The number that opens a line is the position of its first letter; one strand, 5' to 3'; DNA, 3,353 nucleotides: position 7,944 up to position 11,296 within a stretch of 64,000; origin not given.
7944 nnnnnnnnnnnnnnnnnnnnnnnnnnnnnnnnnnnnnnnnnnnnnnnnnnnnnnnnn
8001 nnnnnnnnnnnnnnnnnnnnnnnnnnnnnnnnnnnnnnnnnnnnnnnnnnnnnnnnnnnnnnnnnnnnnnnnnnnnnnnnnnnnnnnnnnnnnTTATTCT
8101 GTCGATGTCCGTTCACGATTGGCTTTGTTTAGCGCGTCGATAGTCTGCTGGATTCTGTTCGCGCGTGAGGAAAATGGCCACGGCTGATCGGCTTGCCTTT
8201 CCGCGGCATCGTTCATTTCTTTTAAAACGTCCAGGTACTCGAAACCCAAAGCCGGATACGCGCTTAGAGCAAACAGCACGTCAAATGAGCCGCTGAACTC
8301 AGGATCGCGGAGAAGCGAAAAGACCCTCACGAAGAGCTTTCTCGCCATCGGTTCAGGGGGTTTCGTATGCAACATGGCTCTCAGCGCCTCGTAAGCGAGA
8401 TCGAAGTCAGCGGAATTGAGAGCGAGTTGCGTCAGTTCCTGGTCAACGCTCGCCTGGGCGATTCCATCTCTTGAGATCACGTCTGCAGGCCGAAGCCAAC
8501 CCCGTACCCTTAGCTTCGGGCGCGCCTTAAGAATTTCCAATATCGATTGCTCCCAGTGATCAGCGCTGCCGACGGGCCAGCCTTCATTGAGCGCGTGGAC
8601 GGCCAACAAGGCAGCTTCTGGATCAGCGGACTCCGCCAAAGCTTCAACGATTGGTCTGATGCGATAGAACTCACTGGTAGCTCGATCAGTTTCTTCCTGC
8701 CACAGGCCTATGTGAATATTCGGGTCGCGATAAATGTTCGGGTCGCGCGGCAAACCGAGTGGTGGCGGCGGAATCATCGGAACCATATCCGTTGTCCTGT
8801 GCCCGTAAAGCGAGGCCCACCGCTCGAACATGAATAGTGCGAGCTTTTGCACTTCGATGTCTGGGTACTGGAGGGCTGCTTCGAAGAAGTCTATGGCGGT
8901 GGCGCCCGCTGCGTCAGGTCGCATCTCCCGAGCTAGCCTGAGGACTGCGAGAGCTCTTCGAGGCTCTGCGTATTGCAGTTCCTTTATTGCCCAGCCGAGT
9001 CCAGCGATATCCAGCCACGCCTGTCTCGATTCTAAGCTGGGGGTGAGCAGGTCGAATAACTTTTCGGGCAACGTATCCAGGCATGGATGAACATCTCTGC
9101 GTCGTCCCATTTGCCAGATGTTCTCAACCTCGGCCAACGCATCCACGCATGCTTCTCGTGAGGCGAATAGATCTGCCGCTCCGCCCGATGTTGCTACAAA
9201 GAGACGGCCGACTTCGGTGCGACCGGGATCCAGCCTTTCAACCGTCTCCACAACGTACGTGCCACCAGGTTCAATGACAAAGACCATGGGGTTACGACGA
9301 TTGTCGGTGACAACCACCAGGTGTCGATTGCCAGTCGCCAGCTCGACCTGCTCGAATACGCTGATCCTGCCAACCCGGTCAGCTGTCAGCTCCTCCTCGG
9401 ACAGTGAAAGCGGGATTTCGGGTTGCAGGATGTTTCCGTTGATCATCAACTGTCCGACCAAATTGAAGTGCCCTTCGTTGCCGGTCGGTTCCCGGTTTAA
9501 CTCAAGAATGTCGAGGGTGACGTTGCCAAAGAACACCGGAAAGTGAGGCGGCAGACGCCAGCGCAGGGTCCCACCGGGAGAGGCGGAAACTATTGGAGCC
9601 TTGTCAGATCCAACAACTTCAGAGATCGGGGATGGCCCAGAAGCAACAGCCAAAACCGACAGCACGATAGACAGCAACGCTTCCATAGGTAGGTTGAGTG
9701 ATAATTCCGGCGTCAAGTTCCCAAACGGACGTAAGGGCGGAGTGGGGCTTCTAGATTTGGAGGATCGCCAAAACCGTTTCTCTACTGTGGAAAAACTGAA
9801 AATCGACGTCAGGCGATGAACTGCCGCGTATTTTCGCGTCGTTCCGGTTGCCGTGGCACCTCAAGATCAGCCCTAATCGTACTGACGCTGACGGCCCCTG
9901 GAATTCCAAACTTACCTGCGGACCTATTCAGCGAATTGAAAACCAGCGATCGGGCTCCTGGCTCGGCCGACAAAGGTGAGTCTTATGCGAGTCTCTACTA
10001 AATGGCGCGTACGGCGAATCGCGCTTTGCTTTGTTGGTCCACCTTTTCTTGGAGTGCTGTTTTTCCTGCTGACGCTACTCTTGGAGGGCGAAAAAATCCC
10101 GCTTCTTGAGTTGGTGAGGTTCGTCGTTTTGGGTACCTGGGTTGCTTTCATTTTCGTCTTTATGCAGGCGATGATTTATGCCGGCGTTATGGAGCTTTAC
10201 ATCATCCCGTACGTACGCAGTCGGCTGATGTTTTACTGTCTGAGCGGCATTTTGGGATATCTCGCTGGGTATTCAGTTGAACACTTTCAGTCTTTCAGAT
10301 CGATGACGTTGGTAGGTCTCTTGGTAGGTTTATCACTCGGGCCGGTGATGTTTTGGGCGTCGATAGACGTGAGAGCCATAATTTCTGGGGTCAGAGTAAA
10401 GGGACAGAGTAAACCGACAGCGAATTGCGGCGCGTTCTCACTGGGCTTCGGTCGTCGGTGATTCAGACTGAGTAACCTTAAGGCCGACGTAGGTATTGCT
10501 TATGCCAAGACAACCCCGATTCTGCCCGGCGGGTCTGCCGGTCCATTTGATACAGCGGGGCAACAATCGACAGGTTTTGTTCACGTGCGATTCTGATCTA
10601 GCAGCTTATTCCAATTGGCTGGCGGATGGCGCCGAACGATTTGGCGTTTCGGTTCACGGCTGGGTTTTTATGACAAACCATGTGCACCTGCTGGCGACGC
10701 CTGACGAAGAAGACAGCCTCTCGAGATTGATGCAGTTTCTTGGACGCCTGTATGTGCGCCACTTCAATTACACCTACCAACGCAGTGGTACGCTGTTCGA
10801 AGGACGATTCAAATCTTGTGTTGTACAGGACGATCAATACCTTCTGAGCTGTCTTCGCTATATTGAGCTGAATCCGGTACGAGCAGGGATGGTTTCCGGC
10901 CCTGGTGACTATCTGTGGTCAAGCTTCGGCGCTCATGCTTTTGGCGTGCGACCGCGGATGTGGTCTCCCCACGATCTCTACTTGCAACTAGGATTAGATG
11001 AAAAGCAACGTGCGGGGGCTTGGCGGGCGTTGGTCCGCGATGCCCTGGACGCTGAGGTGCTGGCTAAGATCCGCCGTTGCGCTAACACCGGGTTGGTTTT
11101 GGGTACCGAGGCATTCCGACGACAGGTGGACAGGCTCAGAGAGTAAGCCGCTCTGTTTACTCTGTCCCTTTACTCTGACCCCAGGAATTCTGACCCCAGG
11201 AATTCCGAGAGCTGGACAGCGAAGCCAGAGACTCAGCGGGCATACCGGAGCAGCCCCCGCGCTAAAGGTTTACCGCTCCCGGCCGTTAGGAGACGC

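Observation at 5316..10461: Lower-GC accessory islet with a translationally coupled operon of three orphan secreted proteins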

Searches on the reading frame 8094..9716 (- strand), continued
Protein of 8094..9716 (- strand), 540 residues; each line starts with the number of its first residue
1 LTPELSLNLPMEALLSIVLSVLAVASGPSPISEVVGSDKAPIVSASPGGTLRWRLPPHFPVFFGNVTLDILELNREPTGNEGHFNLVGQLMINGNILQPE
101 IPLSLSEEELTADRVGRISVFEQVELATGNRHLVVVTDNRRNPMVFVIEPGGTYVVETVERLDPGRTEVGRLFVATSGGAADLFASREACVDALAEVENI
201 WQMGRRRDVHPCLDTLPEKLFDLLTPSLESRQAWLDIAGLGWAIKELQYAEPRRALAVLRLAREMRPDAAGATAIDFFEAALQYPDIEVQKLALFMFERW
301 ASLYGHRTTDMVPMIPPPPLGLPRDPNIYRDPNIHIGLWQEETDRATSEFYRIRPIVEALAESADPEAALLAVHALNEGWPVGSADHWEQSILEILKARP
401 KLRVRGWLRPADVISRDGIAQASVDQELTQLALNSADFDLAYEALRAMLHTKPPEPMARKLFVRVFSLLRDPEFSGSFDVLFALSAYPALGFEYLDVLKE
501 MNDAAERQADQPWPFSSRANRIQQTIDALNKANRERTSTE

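Call 81: find_related_loci(query=A3, collection=viral_contigs, flank=5000)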
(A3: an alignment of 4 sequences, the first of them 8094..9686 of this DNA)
Query A3 (530 aa) in viral_contigs; peptide patterns used: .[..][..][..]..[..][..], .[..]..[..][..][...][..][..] (x = any residue, [..] = any of these).
47 stretches matched a pattern, but none encodes a relative of the query by tblastn (E <= 1e-3).

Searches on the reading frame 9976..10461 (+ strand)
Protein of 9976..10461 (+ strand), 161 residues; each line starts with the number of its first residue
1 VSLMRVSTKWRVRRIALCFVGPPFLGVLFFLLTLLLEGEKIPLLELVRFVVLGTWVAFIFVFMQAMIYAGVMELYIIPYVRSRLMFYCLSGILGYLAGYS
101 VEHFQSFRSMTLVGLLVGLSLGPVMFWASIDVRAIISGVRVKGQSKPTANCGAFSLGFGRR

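Call 3: search_protein_families(library=pfam, proteins=[window:9976-10461:+], max_evalue=1)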
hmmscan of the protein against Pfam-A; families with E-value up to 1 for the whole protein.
window:9976-10461:+ (161 aa): 1 family
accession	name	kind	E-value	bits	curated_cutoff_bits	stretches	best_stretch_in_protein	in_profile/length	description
PF14748.11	P5CR_dimer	-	0.14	12.8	25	1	51-73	10-32/105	Pyrroline-5-carboxylate reductase dimerisation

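Call 4: search_protein_families(library=ncbifam, proteins=[window:9976-10461:+], max_evalue=1)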
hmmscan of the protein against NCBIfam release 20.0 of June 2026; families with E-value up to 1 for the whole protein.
window:9976-10461:+ (161 aa): 0 families

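Call 6: search_protein_families(library=padloc, proteins=[window:9976-10461:+], max_evalue=1)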
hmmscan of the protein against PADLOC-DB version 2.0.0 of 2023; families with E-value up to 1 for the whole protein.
window:9976-10461:+ (161 aa): 1 family
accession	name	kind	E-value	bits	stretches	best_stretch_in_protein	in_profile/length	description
PDLC03827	DitB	-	0.014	12.3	1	58-115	239-295/361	-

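Call 64: search_protein_families(library=phrogs, proteins=[window:9985-10461:+], max_evalue=0.1)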
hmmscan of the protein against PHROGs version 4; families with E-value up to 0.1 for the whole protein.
window:9985-10461:+ (158 aa): 0 families

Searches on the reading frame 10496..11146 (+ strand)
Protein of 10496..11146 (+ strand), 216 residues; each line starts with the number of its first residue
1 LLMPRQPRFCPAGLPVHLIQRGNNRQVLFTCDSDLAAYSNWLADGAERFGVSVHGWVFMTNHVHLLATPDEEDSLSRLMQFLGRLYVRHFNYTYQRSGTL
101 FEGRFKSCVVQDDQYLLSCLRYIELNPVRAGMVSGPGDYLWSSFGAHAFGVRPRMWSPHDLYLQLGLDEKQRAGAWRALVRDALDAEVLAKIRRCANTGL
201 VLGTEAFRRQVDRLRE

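Call 3: search_protein_families(library=pfam, proteins=[window:10496-11146:+], max_evalue=1)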
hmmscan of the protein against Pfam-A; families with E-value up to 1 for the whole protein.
window:10496-11146:+ (216 aa): 1 family
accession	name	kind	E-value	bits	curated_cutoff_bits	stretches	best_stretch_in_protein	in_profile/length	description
PF01797.21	Y1_Tnp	-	4.9e-10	40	23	1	14-124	5-119/121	Transposase IS200 like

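Call 4: search_protein_families(library=ncbifam, proteins=[window:10496-11146:+], max_evalue=1)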
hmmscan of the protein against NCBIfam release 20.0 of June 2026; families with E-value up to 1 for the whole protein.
window:10496-11146:+ (216 aa): 2 families
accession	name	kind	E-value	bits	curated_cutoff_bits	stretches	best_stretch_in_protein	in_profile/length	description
NF047646.1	REP_Tyr_transpos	equivalog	4.4e-17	62.3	80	1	24-142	20-146/146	REP-associated tyrosine transposase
NF033573.1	transpos_IS200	equivalog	0.016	15.4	55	1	16-93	13-89/126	IS200/IS605 family transposase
